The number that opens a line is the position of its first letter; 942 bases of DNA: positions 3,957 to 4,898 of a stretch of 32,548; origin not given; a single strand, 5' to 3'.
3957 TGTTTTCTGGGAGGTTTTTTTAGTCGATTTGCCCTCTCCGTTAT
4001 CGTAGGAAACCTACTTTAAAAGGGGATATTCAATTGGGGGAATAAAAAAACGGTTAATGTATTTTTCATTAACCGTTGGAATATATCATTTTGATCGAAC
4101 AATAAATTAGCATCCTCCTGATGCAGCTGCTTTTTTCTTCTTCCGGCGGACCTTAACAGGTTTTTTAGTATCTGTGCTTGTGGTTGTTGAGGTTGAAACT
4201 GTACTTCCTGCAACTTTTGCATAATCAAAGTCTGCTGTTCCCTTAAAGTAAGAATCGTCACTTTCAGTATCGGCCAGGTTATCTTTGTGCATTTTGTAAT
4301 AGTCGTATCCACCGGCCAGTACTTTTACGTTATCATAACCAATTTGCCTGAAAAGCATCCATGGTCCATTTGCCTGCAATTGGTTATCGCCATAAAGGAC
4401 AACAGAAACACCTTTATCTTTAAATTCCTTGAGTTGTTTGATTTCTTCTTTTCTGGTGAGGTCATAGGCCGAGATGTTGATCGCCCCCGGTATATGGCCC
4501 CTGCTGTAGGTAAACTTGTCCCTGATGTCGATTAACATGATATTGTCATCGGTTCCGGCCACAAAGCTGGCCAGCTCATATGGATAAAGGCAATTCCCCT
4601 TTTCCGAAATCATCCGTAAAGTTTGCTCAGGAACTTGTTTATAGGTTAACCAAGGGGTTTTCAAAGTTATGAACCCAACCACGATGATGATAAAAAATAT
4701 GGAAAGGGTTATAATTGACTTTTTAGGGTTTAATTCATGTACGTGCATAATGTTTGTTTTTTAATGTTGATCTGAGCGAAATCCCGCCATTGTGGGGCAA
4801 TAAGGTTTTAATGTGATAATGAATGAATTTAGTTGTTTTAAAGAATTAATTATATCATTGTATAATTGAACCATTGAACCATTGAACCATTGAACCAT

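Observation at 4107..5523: Two rhodanese-like proteins lack the catalytic Cys but share a near-identical C-terminal RKKKK[A/T]AASGGC-COOH arm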

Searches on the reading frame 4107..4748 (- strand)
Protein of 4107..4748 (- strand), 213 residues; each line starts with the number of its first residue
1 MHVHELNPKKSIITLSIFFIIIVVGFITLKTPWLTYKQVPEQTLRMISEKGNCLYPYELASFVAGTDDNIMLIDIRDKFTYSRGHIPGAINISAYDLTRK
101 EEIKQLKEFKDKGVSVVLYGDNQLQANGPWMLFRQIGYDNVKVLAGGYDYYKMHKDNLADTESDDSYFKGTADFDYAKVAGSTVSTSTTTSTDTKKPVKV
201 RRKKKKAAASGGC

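Call 3: search_protein_families(library=pfam, proteins=[window:4107-4748:-], max_evalue=0.01)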
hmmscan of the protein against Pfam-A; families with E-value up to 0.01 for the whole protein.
window:4107-4748:- (213 aa): 1 family
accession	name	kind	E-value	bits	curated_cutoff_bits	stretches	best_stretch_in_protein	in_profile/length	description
PF00581.25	Rhodanese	-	1.3e-18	67.8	22.2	1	67-152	11-100/102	Rhodanese-like domain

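Call 4: search_protein_families(library=ncbifam, proteins=[window:4107-4748:-], max_evalue=0.01)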
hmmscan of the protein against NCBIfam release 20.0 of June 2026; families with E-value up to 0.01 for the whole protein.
window:4107-4748:- (213 aa): 15 families
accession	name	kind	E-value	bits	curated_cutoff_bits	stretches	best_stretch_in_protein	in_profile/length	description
NF001195.0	PRK00162.1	equivalog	5.8e-07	29.8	102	1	67-155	18-100/108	thiosulfate sulfurtransferase GlpE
NF006444.0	PRK08762.1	equivalog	8.8e-07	27.9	449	1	66-158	26-114/387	molybdopterin-synthase adenylyltransferase MoeB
NF008557.0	PRK11493.1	equivalog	9.2e-07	28.2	250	0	81-110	191-220/281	3-mercaptopyruvate sulfurtransferase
NF045694.1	seleno_TsoB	exception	1.4e-06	26.8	805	1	14-155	4-153/572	rhodanese/DsbD fusion-like selenoprotein TsoB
NF001133.1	PRK00142.1-1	equivalog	4e-06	26.6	170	1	42-154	96-206/229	oxygen-dependent tRNA uridine(34) hydroxylase TrhO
NF007627.0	PRK10287.1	equivalog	5.6e-05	23.3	102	1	72-155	23-101/104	thiosulfate sulfurtransferase PspE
NF008752.0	PRK11784.1-4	equivalog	8.1e-05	21.6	266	0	70-96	19-45/357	tRNA 2-selenouridine(34) synthase MnmH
NF045521.1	rhoda_near_glyco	subfamily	0.00026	20.8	145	1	66-163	28-120/144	rhodanese homology domain-containing protein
NF008750.0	PRK11784.1-2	equivalog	0.00026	20.2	241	1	66-103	12-49/346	tRNA 2-selenouridine(34) synthase MnmH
NF005902.0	PRK07878.1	equivalog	0.001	18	647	1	51-147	286-377/392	adenylyltransferase/sulfurtransferase MoeZ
TIGR02981.1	phageshock_pspE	exception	0.0016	18.7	126.3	1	72-154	21-98/101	thiosulfate sulfurtransferase PspE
NF040901.1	SeO3_TeO2_ExtH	equivalog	0.003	16.6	200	0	65-101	64-103/430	selenite/tellurite reduction operon rhodanese-like protein ExtH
NF005646.0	PRK07411.1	equivalog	0.0043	16.2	633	1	58-141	288-370/390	molybdopterin-synthase adenylyltransferase MoeB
NF010493.0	PRK13912.1-4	equivalog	0.0061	16.6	351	1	85-143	38-97/171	nuclease NucT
NF002397.0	PRK01415.1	equivalog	0.0073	16.1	280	1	50-156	110-214/247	hypothetical protein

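Call 7: find_homologous_proteins(query=window:4107-4748:-, max_evalue=0.001)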
Query window:4107-4748:- (213 aa): 401 proteins with E <= 0.001 among 626 candidates; the best 120 are listed.
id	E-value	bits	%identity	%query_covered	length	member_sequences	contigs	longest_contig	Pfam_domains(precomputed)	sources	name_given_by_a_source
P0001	7.1e-127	439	91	100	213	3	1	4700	PF00581.26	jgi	jgi:rhodanese-related sulfurtransferase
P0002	1.3e-120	419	86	100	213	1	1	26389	PF00581.26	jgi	jgi:rhodanese-related sulfurtransferase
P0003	1.3e-120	419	85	100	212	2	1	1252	PF00581.26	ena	-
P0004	3.6e-119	414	84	100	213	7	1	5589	PF00581.26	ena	-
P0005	2.6e-117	408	82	100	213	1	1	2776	PF00581.26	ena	-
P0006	1.4e-115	402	81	100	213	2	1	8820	PF00581.26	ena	-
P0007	2.2e-90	320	63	100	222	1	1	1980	PF00581.26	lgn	-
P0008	1.3e-84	301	62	100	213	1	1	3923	PF00581.26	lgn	-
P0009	1.5e-79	285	59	100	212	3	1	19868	PF00581.26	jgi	-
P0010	2.3e-79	284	56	100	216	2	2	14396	PF00581.26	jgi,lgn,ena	-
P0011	3.1e-79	284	59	100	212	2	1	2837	PF00581.26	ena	-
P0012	1.5e-78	281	58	100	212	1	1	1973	PF00581.26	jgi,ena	-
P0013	1.9e-78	281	58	100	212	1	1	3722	PF00581.26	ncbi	-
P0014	2.9e-78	280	58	100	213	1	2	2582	PF00581.26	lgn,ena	-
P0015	3.7e-78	280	59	100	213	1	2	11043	PF00581.26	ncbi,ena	-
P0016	7.3e-78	279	59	100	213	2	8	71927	PF00581.26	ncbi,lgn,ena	-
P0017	8.5e-77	276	57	100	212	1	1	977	PF00581.26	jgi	jgi:rhodanese-related sulfurtransferase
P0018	2.2e-76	274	56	100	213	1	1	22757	PF00581.26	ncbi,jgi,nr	ncbi:MAG: rhodanese-like domain-containing protein [Chlorobi bacterium]|nr:rhodanese-like domain-con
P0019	3.4e-76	274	57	100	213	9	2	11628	PF00581.26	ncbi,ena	-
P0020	7.0e-76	273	55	100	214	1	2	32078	PF00581.26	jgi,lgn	-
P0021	1.7e-75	271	57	100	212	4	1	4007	PF00581.26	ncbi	-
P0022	2.4e-75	271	57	100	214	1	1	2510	PF00581.26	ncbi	-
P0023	2.6e-75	271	55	100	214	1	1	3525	PF00581.26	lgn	-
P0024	6.2e-75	270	56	100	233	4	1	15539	PF00581.26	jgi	-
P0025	7.4e-75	269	56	100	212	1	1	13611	PF00581.26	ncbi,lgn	-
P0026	1.1e-74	269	57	100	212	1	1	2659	PF00581.26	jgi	-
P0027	1.6e-74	268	58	100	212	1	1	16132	PF00581.26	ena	-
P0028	2.5e-74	268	56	100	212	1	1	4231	PF00581.26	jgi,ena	-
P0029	2.6e-74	268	57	100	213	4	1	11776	PF00581.26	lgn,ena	-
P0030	3.0e-74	267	56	100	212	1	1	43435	PF00581.26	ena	-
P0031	3.1e-74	267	57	100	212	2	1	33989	PF00581.26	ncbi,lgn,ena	-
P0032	3.5e-74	267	54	100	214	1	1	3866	PF00581.26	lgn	-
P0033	3.9e-74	267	56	100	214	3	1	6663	PF00581.26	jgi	-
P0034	4.0e-74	267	55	100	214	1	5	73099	PF00581.26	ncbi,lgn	-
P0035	4.4e-74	267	54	100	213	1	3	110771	PF00581.26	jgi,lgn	jgi:3-mercaptopyruvate sulfurtransferase SseA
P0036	4.5e-74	267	55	100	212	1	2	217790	PF00581.26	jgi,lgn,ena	-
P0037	5.7e-74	266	57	100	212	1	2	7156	PF00581.26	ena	-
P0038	1.1e-73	266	57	100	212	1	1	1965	PF00581.26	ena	-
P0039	1.4e-73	265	55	100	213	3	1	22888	PF00581.26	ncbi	-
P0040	2.7e-73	264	57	100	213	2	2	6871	PF00581.26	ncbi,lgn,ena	-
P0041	2.8e-73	264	54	100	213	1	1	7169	PF00581.26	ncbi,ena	-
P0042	2.9e-73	264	57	100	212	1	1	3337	PF00581.26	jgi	-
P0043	3.2e-73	264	56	100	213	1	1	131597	PF00581.26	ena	-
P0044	3.9e-73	264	56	100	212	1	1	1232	PF00581.26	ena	-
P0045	5.7e-73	263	56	100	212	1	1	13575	PF00581.26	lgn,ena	-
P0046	5.8e-73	263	55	100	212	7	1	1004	PF00581.26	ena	-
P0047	6.3e-73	263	54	100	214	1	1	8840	PF00581.26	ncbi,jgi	-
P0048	7.6e-73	263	56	100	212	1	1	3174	PF00581.26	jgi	-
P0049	9.4e-73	262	55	100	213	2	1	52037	PF00581.26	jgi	-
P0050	1.0e-72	262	53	100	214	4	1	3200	PF00581.26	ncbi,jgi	-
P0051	1.1e-72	262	55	100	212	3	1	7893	PF00581.26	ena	-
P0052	1.3e-72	262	56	100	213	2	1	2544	PF00581.26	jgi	jgi:rhodanese-related sulfurtransferase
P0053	2.1e-72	261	55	100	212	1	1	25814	PF00581.26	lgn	-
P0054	2.1e-72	261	57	100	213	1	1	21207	PF00581.26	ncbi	-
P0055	2.1e-72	261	55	100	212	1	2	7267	PF00581.26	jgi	jgi:rhodanese-related sulfurtransferase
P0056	5.8e-72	260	54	100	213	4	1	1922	PF00581.26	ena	-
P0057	9.3e-72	259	54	100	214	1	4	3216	PF00581.26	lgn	-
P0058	1.0e-71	259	56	100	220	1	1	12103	PF00581.26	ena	-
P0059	1.1e-71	259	56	100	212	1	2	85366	PF00581.26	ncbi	-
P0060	1.4e-71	259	54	100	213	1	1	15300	PF00581.26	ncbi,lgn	-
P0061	1.5e-71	258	55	100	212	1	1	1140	PF00581.26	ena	-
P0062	1.6e-71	258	55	100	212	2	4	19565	PF00581.26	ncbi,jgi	jgi:3-mercaptopyruvate sulfurtransferase SseA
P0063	1.6e-71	258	56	100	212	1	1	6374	PF00581.26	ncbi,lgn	-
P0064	2.1e-71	258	55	100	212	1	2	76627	PF00581.26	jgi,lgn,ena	jgi:3-mercaptopyruvate sulfurtransferase SseA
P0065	2.2e-71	258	54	100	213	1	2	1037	PF00581.26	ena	-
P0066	3.7e-71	257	53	100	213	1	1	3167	PF00581.26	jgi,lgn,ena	-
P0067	4.1e-71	257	52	100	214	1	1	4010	PF00581.26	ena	-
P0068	4.8e-71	257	55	100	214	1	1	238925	PF00581.26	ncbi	-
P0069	6.8e-71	256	54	100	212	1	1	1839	PF00581.26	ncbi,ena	-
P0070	7.3e-71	256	54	100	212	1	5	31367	PF00581.26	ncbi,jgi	jgi:3-mercaptopyruvate sulfurtransferase SseA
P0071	1.0e-70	256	55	85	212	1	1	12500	PF00581.26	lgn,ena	-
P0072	1.1e-70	256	52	100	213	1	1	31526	PF00581.26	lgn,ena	-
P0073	1.2e-70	256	54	100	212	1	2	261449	PF00581.26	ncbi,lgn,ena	-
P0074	1.3e-70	255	55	100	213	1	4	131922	PF00581.26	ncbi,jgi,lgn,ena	-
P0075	1.3e-70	255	54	100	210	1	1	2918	PF00581.26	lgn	-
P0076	1.6e-70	255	54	100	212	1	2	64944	PF00581.26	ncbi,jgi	jgi:3-mercaptopyruvate sulfurtransferase SseA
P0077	2.6e-70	254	54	100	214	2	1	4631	PF00581.26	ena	-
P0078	2.9e-70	254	54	100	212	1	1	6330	PF00581.26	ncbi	-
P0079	5.1e-70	254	54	100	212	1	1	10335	PF00581.26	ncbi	-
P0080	5.9e-70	253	55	100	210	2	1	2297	PF00581.26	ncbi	-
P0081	6.1e-70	253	52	100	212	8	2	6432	PF00581.26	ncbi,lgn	-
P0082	6.4e-70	253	54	100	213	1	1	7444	PF00581.26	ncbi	-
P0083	7.8e-70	253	52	100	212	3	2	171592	PF00581.26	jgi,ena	-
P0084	1.1e-69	252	53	100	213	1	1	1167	PF00581.26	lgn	-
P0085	1.2e-69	252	53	100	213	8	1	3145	PF00581.26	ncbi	-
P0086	2.3e-69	251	53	100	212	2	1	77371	PF00581.26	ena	-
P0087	2.3e-69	251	53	100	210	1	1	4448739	PF00581.26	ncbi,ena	-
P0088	2.4e-69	251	54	100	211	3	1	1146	PF00581.26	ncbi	-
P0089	2.5e-69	251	53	100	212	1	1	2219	PF00581.26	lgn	-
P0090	3.9e-69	251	53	100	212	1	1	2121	PF00581.26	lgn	-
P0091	4.3e-69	251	52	100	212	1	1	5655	PF00581.26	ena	-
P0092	4.7e-69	250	51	100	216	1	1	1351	PF00581.26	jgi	-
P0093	5.3e-69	250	50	100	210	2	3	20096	PF00581.26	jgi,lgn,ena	-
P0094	5.8e-69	250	52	100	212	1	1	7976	PF00581.26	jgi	jgi:3-mercaptopyruvate sulfurtransferase SseA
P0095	7.2e-69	250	52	100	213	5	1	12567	PF00581.26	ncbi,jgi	-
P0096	7.3e-69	250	51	100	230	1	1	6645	PF00581.26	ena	-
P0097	8.5e-69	250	53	100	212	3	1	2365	PF00581.26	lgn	-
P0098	8.7e-69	250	53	100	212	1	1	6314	PF00581.26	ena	-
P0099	9.1e-69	249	50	100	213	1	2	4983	PF00581.26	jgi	-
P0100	1.6e-68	249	52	100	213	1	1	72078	PF00581.26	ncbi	-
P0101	1.9e-68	248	52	100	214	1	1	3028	PF00581.26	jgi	-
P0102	1.9e-68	248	53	100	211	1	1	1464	PF00581.26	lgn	-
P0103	1.9e-68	248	52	100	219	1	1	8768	PF00581.26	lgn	-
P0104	2.1e-68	248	51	100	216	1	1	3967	PF00581.26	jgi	-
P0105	2.4e-68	248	51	100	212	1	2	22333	PF00581.26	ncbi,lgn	-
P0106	2.6e-68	248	52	100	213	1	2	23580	PF00581.26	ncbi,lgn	-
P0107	3.0e-68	248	52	100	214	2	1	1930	PF00581.26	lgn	-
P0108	3.2e-68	248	52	100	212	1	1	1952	PF00581.26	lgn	-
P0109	3.4e-68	248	52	100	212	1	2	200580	PF00581.26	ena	-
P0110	3.9e-68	247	53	100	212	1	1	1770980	PF00581.26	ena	-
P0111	5.6e-68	247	52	100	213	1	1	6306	PF00581.26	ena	-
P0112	5.6e-68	247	53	100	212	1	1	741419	PF00581.26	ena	-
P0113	6.4e-68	247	52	100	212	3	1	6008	PF00581.26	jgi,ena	-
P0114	6.5e-68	247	53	100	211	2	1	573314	PF00581.26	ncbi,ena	-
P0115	6.5e-68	247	53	100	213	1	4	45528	PF00581.26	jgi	jgi:3-mercaptopyruvate sulfurtransferase SseA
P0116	6.8e-68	247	50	100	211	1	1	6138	PF00581.26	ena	-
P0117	6.8e-68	247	53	100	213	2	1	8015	PF00581.26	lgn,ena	-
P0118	7.1e-68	247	51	100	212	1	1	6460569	PF00581.26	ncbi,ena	-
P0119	8.7e-68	246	50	100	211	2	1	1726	PF00581.26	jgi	jgi:3-mercaptopyruvate sulfurtransferase SseA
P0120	9.3e-68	246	54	100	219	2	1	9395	PF00581.26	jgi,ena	-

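Call 13: search_solved_structures(query=window:4107-4748:-, max_evalue=0.01, show_alignments=4)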
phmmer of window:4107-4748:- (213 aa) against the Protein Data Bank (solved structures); distinct sequences matched with E-value up to 0.01: 15.
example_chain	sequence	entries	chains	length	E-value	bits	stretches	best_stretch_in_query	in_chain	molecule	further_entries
3hix_A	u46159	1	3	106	1e-05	28.7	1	70-152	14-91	Alr3790 protein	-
3k9r_A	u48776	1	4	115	1.1e-05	28.6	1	69-152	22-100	Alr3790 protein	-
2kl3_A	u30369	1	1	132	1.6e-05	28.1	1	70-152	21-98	Alr3790 protein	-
3ilm_A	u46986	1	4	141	1.9e-05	27.9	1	70-152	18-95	Alr3790 protein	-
3nhv_A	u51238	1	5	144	0.00018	24.7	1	68-156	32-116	BH2092 protein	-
3o3w_A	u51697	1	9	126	0.00022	24.4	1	68-153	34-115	BH2092 protein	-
1urh_A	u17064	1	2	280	0.00032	23.9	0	82-109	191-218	3-MERCAPTOPYRUVATE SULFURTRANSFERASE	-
3r2u_A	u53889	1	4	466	0.00056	23.1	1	46-142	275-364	Metallo-beta-lactamase family protein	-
11yj_Y0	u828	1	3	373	0.00092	22.4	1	69-149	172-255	Centrosomal protein of 41 kDa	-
6mxv_A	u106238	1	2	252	0.0014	21.7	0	69-149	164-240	Rhodanese-like family protein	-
1yt8_A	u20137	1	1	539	0.0026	20.9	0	64-144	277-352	thiosulfate sulfurtransferase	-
3p3a_A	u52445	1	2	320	0.0038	20.4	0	73-151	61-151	Thiosulfate sulfurtransferase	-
3hzu_A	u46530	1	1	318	0.007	19.5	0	75-153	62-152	Thiosulfate sulfurtransferase sseA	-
3d1p_A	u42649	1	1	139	0.0083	19.3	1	55-93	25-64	Putative thiosulfate sulfurtransferase YOR285W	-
8k55_A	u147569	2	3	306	0.0093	19.1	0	67-151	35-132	sulfur transferase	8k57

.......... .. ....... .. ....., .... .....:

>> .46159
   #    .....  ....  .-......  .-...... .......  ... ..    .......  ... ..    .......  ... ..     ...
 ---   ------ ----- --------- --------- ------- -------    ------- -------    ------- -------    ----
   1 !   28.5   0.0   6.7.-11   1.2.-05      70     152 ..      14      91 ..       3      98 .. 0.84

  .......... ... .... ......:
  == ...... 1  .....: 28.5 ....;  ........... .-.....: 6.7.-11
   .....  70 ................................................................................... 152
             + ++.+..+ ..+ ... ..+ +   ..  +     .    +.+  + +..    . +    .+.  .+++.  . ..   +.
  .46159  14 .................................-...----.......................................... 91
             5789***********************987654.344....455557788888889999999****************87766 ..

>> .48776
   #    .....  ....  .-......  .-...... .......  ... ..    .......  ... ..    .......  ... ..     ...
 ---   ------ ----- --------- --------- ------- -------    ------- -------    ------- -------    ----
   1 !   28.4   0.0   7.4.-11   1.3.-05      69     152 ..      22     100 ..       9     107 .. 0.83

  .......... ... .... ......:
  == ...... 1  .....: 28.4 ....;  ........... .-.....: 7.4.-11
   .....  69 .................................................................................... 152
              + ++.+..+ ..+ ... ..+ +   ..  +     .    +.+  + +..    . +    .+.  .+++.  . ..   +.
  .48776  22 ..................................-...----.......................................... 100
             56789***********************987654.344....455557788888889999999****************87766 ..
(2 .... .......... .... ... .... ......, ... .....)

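Call 17: find_related_loci(query=A1, collection=genome_contigs, flank=10000)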
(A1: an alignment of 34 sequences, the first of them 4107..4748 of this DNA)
Query A1 (213 aa) in genome_contigs; peptide patterns used: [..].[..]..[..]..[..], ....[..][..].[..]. (x = any residue, [..] = any of these).
373 stretches matched a pattern; 264 encode a relative of the query (tblastn E <= 1e-3); the best 80 are kept; 80 distinct loci.
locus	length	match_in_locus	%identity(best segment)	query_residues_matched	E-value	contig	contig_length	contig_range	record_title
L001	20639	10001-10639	98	1-213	7e-142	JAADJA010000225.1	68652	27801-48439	MAG: Chlorobiota bacterium isolate M_MetaBat.92 contig-127_1398, whole genome shotgun sequence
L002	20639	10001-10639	59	1-213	2e-85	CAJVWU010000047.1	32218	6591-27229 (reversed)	MAG TPA_asm: uncultured Bacteroidia bacterium isolate DRR093005_bin.21_MetaBAT_v2.12.1_MAG genome assembly, contig: NODE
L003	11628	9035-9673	57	1-213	3e-84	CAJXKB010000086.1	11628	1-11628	MAG TPA_asm: uncultured Bacteroidetes bacterium isolate SRR4023290_bin.13_MetaBAT_v2.12.1_MAG genome assembly, contig: N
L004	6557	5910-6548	57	1-213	6e-84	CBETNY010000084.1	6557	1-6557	MAG TPA_asm: uncultured bacterium isolate SRR13309661_binner23_Refined_2 genome assembly, contig: ERZ26778927.363, whole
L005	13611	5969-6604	56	1-213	1e-81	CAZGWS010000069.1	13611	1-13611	MAG TPA_asm: uncultured Lentimicrobiaceae bacterium isolate SRP128015_co1_32 genome assembly, contig: NODE_6851_length_1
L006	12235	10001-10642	53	1-213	3e-81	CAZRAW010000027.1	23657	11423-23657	MAG TPA_asm: uncultured Lentimicrobiaceae bacterium isolate SRP128015_co4_62 genome assembly, contig: NODE_453_length_23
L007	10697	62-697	57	1-213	5e-79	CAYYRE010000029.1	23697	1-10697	MAG TPA_asm: uncultured Lentimicrobiaceae bacterium isolate SRP163575_co1_267 genome assembly, contig: NODE_4358_length_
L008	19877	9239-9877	56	1-213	1e-78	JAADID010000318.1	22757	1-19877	MAG: Chlorobiota bacterium isolate M_MetaBat.24 contig-127_11744, whole genome shotgun sequence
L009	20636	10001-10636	54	1-213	1e-78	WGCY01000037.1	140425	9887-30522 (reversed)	MAG: Bacteroidales bacterium isolate S145_19 k151_45536, whole genome shotgun sequence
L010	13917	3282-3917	56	2-213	2e-78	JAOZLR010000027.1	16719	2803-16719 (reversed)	MAG: Bacteroidales bacterium isolate GMC10.metabat2.87 NODE_2094_length_16719_cov_53.919047, whole genome shotgun sequen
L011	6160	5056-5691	55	1-213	1e-77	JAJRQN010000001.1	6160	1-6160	MAG: Bacteroidetes bacterium isolate Dive100_bin10.60 k141_5259, whole genome shotgun sequence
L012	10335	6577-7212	54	1-213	8e-77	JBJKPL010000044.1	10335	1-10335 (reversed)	MAG: Candidatus Sulfidibacterium sp. isolate Bin_120 S1Ck127_1945805_flag_1_multi_5.0000_len_10335, whole genome shotgun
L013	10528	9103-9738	57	1-213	6e-77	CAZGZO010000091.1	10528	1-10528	MAG TPA_asm: uncultured Lentimicrobiaceae bacterium isolate binchicken_co224_243 genome assembly, contig: NODE_6541_leng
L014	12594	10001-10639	52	1-213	1e-76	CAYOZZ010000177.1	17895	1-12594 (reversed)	MAG TPA_asm: uncultured Bacteroidales bacterium isolate binchicken_co219_44 genome assembly, contig: k141_34045, whole g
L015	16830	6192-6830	52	1-213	2e-76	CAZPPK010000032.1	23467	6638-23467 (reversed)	MAG TPA_asm: uncultured Lentimicrobiaceae bacterium isolate SRP128015_co1_274 genome assembly, contig: NODE_2737_length_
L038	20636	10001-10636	51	1-213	8e-73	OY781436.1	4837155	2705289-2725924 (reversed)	MAG: Bacteroidales bacterium isolate 341beb75-fe78-4792-8f66-49c0517f62f9 genome assembly, chromosome: 1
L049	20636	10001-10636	47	1-213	2e-71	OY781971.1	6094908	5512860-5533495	MAG: uncultured Draconibacterium sp. isolate 4b4401df-a607-4228-8dea-8fc876f44265 genome assembly, chromosome: 1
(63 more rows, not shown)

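Call 29: predict_structure(alignment_id=A1)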
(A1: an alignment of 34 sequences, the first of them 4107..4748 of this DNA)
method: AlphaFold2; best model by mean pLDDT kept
length: 213 residues; sequences in the alignment: 34
mean_pLDDT: 77.0   pTM: 0.62
mean pLDDT of the five models: 77.0, 76.6, 75.4, 73.5, 73.5
residues with pLDDT >= 90: 75; 70-90: 75; 50-70: 32; < 50: 31
segments of 3 or more residues with pLDDT < 50: 181-206, 211-213
pLDDT, mean of each block of 10 residues (from residue 1): 61 88 82 66 81 92 91 81 85 87 91 94 88 87 94 94 84 53 38 40 48 38
secondary structure, 60 per line:
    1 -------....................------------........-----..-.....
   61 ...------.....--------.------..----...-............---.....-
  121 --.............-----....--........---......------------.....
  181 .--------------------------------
elements in order: H8-27 H40-47 H56-63 E70-74 H100-111 E115-119 H123-135 E141-144 H147-154 H158-163 H176-181
